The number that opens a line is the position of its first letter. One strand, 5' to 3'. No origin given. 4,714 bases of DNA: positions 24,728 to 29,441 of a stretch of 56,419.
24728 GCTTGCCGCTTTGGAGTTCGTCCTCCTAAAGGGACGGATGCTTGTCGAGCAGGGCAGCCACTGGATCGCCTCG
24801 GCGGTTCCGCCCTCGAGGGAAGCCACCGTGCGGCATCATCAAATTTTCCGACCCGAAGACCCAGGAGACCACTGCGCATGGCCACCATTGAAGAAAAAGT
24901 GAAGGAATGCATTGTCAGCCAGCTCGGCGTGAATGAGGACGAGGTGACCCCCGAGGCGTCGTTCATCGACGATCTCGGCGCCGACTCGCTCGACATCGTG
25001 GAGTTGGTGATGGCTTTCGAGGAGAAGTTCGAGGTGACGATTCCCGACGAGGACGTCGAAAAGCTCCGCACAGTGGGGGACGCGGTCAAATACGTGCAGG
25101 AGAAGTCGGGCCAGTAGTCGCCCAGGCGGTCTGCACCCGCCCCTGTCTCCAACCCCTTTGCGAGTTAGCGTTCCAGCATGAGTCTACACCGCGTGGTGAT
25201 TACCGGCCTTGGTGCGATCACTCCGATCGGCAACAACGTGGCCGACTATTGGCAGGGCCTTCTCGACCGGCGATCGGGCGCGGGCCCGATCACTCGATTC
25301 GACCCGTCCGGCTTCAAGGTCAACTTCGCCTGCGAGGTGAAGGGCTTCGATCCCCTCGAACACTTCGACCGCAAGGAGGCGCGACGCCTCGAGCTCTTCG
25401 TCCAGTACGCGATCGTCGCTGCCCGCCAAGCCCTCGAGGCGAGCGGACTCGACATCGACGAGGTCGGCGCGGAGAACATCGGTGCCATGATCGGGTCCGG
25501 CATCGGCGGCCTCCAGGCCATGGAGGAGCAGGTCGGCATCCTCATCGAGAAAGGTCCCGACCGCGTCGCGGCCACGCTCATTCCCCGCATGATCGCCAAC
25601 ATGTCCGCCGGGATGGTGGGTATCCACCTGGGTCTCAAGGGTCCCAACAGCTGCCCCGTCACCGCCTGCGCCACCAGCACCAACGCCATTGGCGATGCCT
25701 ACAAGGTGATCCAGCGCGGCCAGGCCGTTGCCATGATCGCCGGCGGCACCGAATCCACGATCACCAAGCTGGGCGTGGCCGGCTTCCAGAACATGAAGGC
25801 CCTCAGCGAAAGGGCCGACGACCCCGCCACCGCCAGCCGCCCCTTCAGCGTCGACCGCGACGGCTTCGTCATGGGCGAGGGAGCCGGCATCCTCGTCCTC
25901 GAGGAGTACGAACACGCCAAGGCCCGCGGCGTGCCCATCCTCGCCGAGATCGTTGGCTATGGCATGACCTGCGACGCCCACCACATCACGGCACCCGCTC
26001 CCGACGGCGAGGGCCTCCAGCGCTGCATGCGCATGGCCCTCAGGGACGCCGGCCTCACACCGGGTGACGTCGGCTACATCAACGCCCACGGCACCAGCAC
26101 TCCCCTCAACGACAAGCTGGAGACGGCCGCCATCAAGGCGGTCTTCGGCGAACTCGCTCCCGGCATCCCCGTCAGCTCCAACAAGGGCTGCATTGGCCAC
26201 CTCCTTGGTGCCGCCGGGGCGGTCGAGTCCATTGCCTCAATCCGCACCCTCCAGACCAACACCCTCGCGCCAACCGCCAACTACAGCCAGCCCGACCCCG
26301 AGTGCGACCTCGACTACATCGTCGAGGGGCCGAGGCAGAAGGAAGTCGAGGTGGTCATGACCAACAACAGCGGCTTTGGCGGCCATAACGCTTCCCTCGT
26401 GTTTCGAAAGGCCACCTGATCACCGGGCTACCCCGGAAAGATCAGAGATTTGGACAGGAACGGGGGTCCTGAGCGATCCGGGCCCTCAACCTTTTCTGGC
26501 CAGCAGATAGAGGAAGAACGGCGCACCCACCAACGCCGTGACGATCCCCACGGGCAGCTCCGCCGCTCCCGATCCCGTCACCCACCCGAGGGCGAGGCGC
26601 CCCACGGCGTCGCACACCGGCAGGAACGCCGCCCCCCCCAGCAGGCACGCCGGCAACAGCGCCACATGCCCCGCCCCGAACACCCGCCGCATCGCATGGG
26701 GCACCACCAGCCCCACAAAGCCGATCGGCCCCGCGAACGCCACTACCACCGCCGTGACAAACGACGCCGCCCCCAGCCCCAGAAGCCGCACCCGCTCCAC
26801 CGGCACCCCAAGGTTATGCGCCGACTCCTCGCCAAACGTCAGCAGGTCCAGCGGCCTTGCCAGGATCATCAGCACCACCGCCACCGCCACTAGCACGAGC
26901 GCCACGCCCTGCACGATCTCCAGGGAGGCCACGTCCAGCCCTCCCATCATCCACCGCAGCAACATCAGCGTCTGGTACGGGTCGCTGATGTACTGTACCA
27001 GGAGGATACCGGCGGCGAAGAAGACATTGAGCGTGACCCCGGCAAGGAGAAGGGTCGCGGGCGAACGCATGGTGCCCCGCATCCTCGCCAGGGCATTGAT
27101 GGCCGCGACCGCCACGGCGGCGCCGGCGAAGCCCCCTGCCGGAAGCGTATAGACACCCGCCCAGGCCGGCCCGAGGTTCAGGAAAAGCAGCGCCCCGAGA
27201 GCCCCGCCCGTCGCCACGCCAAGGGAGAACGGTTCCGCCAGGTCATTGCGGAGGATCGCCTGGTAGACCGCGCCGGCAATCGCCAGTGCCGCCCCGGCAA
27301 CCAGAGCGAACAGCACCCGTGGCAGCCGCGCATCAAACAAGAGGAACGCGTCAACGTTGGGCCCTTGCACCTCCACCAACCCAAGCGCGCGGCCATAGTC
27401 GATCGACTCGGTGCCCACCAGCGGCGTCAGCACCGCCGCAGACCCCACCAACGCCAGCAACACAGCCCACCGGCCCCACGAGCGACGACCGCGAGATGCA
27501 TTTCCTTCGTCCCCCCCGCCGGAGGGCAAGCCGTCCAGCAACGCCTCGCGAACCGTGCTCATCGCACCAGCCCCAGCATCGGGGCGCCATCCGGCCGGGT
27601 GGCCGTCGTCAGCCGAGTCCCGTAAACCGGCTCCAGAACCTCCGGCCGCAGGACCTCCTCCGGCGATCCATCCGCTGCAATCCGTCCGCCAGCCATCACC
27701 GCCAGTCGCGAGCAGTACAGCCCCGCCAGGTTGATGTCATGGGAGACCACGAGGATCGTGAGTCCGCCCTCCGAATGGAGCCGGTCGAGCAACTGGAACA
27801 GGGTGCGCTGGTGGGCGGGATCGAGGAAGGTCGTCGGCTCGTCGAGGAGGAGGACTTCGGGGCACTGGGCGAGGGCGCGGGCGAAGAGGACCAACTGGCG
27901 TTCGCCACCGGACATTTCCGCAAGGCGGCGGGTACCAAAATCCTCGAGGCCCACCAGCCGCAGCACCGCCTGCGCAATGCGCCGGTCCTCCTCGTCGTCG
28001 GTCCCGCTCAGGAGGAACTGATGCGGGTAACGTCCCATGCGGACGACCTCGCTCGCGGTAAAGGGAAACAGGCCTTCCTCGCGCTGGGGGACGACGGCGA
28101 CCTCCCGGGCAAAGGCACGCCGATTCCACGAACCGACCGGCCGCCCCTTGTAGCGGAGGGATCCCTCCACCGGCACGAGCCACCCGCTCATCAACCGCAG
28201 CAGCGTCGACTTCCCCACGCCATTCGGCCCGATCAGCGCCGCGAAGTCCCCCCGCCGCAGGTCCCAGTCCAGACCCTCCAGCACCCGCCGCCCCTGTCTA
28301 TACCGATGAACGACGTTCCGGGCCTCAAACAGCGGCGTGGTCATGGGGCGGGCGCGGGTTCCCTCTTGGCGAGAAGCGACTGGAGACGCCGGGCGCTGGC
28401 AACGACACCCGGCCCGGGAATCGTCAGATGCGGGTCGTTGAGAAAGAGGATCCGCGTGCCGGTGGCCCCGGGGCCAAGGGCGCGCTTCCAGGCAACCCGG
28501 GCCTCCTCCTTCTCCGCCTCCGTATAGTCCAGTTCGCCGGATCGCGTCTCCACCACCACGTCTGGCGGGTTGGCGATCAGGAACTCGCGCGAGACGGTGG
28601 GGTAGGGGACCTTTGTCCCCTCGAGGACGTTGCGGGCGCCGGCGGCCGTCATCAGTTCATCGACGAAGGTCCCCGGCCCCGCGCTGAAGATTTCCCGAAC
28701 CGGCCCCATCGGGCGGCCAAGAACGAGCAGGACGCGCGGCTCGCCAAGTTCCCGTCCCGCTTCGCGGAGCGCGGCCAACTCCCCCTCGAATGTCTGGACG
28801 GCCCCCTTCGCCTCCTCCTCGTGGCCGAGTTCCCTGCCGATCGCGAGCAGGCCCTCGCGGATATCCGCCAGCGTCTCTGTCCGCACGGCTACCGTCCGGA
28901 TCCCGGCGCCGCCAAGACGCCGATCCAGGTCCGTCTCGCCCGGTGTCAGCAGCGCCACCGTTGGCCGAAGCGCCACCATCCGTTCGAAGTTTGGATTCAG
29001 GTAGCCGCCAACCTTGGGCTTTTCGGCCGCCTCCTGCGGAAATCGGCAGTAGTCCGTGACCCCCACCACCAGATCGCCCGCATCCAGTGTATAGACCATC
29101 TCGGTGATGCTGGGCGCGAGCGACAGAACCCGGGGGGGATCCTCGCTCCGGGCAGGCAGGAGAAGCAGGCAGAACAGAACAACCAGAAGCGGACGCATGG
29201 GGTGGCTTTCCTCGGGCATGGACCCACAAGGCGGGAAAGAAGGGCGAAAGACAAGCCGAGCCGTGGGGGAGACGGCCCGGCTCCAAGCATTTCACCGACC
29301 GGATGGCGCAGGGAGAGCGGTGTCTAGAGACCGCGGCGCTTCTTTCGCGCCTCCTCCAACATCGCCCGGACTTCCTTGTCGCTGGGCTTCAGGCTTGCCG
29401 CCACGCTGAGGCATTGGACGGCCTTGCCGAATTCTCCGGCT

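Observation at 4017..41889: A/T-rich octamer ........(R) is massively over-represented and imposed on coding sequence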

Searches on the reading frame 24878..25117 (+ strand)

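Call 23: search_protein_families(library=pfam, proteins=[window:24878-25117:+], max_evalue=0.001)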
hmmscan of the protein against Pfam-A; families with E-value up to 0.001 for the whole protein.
window:24878-25117:+ (79 aa): 2 families
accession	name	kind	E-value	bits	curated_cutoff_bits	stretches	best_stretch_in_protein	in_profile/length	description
PF00550.31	PP-binding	-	1.3e-17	64.2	20.8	1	6-73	1-67/67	Phosphopantetheine attachment site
PF14573.12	PP-binding_2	-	0.00011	22.8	32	1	32-73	43-84/96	Acyl-carrier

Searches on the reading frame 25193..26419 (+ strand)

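Call 23: search_protein_families(library=pfam, proteins=[window:25193-26419:+], max_evalue=0.001)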
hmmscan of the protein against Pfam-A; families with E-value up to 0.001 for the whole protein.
window:25193-26419:+ (408 aa): 2 families
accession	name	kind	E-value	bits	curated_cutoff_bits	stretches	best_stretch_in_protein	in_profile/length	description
PF00109.32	ketoacyl-synt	-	6.6e-53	180.3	20.8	1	2-242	5-252/252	Beta-ketoacyl synthase, N-terminal domain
PF02801.28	Ketoacyl-synt_C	-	2.2e-39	134.6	20.8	1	250-364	1-118/119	Beta-ketoacyl synthase, C-terminal domain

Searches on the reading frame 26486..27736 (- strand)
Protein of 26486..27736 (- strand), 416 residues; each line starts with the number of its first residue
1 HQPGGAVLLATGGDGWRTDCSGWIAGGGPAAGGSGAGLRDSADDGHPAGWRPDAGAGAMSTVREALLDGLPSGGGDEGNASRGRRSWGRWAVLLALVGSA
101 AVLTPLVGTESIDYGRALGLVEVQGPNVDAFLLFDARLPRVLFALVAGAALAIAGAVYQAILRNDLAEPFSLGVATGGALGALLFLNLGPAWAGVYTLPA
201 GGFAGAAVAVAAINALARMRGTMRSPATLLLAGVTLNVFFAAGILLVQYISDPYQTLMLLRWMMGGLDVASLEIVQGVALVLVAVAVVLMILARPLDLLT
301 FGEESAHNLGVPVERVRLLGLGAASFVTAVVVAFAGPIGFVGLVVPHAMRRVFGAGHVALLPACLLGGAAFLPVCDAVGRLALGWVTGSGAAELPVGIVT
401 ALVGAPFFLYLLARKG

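Call 10: search_protein_families(library=pfam, proteins=[window:26486-27736:-], max_evalue=0.01)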
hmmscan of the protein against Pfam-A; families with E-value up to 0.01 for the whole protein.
window:26486-27736:- (416 aa): 1 family
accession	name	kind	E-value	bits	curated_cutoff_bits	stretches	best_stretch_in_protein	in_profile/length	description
PF01032.23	FecCD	-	3.3e-74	250.2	26.5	1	101-414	6-311/311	FecCD transport family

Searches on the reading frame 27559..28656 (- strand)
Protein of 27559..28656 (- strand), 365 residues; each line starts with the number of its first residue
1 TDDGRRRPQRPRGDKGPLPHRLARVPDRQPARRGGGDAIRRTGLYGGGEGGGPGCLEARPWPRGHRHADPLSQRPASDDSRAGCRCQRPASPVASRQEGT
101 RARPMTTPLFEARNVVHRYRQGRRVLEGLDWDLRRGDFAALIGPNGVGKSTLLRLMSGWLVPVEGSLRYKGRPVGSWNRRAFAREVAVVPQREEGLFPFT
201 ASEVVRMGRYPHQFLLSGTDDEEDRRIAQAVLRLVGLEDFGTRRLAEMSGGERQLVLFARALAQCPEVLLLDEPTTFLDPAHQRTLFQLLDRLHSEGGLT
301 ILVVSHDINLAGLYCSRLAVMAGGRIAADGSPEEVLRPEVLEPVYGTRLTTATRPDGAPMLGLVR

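Call 10: search_protein_families(library=pfam, proteins=[window:27559-28656:-], max_evalue=0.01)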
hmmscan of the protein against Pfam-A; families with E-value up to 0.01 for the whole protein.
window:27559-28656:- (365 aa): 7 families
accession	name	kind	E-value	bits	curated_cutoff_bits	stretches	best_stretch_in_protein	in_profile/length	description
PF00005.33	ABC_tran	-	5.6e-31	108.4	25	1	126-276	1-137/137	ABC transporter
PF13304.12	AAA_21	-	2.7e-17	64.2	27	2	222-310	212-302/304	AAA domain, putative AbiEii toxin, Type IV TA system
PF13401.12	AAA_22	-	8.1e-06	26.6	27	1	136-304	5-121/130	AAA domain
PF02463.25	SMC_N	-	2.9e-05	24.1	40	0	247-307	136-198/220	RecF/RecN/SMC N terminal domain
PF13555.12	AAA_29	-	0.00098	19.3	27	1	130-162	16-48/61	P-loop containing region of AAA domain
PF13175.12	AAA_15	-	0.0045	17.1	32.1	0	138-156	25-43/374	AAA ATPase domain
PF13481.12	AAA_25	-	0.0095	16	27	0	125-153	25-50/195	AAA domain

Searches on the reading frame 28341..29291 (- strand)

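Call 10: search_protein_families(library=pfam, proteins=[window:28341-29291:-], max_evalue=0.01)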
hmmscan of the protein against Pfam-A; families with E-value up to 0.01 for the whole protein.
window:28341-29291:- (316 aa): 1 family
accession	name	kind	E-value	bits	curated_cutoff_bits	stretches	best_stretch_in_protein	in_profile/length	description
PF01497.23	Peripla_BP_2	-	1.8e-28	100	27.5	1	56-248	2-197/235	Periplasmic binding protein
